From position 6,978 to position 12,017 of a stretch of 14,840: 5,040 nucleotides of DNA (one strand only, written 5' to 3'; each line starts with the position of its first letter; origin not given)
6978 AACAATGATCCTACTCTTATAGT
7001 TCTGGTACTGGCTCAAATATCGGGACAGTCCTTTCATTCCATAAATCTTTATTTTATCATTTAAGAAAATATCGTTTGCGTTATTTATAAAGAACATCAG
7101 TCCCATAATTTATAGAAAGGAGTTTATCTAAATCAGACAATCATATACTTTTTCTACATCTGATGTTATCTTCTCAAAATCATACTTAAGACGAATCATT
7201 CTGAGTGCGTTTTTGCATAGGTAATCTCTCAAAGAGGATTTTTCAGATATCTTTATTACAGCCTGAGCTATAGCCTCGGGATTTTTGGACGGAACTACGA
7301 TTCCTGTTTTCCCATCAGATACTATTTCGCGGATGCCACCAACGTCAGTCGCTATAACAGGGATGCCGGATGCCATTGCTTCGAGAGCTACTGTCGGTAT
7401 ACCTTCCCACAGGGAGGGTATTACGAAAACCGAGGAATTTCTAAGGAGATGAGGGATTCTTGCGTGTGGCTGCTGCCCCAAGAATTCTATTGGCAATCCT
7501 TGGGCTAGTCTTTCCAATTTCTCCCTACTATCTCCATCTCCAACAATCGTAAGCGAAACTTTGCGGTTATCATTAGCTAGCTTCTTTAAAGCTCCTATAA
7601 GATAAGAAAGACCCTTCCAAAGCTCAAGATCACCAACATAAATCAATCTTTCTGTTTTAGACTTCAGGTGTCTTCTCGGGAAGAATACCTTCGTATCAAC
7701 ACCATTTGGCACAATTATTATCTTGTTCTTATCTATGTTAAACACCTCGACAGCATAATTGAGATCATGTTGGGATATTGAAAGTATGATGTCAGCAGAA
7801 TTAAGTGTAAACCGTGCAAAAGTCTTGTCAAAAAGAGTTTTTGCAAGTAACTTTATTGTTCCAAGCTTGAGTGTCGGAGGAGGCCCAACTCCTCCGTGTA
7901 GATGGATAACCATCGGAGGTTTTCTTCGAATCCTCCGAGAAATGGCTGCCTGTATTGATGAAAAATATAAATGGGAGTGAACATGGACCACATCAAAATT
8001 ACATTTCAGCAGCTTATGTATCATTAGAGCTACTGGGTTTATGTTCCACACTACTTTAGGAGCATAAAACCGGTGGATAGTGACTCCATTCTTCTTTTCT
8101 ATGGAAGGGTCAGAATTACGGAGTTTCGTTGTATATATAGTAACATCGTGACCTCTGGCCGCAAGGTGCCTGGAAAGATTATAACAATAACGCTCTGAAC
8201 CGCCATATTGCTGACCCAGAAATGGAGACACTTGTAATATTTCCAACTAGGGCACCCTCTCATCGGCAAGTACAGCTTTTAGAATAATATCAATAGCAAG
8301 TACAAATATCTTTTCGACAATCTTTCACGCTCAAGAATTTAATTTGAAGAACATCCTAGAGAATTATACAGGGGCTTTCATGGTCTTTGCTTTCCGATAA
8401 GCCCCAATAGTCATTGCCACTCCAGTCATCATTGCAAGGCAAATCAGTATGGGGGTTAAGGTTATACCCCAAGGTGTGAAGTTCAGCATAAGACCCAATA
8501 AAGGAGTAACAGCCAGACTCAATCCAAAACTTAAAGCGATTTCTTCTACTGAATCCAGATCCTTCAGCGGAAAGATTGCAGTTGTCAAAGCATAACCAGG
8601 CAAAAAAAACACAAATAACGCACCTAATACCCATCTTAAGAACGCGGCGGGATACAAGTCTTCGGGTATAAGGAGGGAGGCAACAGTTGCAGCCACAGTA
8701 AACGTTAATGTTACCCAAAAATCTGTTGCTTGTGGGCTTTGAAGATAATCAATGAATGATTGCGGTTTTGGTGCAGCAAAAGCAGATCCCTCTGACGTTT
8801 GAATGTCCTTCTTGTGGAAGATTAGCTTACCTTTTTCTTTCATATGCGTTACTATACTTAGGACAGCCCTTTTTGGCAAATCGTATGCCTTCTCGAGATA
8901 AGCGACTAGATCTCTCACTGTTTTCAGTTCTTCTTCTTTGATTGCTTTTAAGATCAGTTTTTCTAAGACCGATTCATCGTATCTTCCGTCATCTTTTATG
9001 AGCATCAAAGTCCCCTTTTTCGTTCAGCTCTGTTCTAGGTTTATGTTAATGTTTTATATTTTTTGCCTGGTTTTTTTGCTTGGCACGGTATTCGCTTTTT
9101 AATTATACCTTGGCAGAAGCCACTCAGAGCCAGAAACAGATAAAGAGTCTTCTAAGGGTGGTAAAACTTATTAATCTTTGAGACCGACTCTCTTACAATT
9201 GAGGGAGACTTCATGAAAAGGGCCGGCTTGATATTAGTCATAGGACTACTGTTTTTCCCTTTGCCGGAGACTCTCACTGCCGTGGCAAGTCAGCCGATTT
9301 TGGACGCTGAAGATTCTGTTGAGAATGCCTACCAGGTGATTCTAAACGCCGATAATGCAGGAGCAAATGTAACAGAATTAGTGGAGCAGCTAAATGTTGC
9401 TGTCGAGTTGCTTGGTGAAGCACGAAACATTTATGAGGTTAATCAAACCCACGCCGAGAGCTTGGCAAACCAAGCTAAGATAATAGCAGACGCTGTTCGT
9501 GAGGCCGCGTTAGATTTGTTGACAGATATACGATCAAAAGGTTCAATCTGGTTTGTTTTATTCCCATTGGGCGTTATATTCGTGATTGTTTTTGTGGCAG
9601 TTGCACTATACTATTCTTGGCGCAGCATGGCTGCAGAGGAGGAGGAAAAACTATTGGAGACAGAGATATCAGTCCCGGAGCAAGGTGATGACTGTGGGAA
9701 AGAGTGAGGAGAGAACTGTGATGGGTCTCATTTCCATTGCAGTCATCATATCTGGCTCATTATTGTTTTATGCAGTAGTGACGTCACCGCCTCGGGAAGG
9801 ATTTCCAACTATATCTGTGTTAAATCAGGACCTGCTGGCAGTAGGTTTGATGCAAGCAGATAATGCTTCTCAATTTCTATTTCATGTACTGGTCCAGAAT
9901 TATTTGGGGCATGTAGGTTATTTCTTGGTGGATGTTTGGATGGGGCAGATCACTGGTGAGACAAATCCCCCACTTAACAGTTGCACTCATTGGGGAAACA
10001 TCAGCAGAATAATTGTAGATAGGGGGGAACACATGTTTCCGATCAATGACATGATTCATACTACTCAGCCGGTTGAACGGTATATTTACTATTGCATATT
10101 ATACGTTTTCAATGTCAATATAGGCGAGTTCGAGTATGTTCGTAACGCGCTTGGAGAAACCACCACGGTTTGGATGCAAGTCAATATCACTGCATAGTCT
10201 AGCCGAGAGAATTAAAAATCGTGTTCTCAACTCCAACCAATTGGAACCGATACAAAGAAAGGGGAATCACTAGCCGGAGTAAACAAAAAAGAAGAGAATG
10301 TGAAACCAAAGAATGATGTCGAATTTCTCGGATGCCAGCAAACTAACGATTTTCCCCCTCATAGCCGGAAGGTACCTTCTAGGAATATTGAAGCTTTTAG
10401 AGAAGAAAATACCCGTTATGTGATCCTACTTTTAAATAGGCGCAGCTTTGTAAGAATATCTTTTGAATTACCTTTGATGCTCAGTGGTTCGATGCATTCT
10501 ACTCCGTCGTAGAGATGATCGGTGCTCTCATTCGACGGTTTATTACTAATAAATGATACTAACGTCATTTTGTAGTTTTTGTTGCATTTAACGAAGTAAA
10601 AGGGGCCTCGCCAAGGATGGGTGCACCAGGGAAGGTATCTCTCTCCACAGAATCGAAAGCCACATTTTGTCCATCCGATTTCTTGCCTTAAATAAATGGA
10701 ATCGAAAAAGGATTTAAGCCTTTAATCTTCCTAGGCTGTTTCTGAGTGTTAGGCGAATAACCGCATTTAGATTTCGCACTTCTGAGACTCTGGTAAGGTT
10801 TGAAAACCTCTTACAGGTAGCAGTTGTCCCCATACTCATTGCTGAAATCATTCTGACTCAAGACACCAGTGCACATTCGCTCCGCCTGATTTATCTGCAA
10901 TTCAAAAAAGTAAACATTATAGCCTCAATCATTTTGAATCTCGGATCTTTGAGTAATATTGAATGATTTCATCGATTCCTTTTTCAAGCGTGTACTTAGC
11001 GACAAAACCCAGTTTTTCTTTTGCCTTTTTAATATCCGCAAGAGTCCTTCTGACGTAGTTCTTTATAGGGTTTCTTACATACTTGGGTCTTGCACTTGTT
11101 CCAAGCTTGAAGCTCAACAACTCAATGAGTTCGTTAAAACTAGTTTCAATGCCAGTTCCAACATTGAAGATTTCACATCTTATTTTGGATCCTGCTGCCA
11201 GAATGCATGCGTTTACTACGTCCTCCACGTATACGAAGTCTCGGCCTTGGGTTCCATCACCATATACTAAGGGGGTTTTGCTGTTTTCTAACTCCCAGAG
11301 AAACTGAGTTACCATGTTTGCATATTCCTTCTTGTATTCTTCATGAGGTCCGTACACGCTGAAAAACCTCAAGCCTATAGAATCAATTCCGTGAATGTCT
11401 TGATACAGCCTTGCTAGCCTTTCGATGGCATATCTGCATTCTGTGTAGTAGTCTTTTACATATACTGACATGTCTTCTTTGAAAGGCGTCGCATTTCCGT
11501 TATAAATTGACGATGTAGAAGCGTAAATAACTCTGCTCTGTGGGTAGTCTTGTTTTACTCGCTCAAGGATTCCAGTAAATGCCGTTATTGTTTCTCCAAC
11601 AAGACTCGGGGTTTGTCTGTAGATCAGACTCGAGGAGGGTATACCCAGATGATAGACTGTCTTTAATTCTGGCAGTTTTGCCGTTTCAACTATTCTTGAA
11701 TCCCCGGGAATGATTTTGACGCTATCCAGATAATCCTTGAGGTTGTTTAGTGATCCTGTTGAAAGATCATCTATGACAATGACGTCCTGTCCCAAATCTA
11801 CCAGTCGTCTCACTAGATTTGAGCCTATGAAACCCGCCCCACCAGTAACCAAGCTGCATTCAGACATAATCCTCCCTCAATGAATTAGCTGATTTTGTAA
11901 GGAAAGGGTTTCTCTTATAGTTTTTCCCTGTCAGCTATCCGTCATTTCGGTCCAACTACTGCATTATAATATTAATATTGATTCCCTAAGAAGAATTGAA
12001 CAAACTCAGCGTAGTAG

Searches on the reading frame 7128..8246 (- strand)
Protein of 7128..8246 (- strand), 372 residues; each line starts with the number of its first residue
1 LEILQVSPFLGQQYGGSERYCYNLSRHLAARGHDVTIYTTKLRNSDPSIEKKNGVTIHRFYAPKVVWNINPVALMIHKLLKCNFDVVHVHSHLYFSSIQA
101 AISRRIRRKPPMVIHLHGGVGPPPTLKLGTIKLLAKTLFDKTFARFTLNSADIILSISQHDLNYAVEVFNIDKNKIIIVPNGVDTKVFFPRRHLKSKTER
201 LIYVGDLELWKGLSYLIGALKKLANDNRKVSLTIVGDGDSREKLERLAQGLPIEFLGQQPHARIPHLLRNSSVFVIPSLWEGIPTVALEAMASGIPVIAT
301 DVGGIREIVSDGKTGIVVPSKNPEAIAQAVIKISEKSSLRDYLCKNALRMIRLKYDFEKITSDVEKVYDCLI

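Call 9: search_protein_families(library=pfam, proteins=[window:7128-8246:-], max_evalue=0.001)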
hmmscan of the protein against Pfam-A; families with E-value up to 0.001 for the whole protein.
window:7128-8246:- (372 aa): 7 families
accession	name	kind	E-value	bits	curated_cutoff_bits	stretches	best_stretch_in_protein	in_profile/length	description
PF00534.26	Glycos_transf_1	-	1.2e-44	152.3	26.4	1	192-347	9-169/172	Glycosyl transferases group 1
PF13692.12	Glyco_trans_1_4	-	2e-39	135.5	27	1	200-334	3-140/142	Glycosyl transferases group 1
PF13439.12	Glyco_transf_4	-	2e-29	103.2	28.5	1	14-186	1-169/170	Glycosyltransferase Family 4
PF13579.12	Glyco_trans_4_4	-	4.6e-22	79.5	29.7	1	15-182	1-158/158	Glycosyl transferase 4-like domain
PF20706.3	GT4-conflict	-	3.7e-13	49.7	26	1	13-312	10-323/385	Family 4 Glycosyltransferase in conflict systems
PF13477.12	Glyco_trans_4_2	-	2e-06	28.4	23.4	1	17-119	9-109/139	Glycosyl transferase 4-like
PF13524.12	Glyco_trans_1_2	-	3.4e-05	24.3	25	1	220-359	6-137/144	Glycosyl transferase-like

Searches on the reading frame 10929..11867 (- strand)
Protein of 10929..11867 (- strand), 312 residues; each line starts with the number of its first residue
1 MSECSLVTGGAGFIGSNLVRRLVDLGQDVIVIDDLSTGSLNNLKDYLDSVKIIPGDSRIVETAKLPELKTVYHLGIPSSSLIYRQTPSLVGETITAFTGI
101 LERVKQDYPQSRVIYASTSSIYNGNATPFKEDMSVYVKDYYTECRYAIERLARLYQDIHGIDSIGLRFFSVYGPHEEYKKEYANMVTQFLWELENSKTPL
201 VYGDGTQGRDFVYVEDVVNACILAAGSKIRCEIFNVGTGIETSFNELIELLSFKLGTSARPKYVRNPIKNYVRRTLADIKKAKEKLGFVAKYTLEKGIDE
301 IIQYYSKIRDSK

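Call 9: search_protein_families(library=pfam, proteins=[window:10929-11867:-], max_evalue=0.001)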
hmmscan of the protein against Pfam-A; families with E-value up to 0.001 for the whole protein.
window:10929-11867:- (312 aa): 3 families
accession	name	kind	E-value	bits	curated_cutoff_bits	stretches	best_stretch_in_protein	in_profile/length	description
PF01370.27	Epimerase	-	1.5e-39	136.3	20.9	1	6-237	2-240/240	NAD dependent epimerase/dehydratase family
PF16363.11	GDP_Man_Dehyd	-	9.4e-32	111.2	27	1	6-300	1-331/332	GDP-mannose 4,6 dehydratase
PF01073.25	3Beta_HSD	-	3.5e-10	39.8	22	1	6-225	1-229/280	3-beta hydroxysteroid dehydrogenase/isomerase family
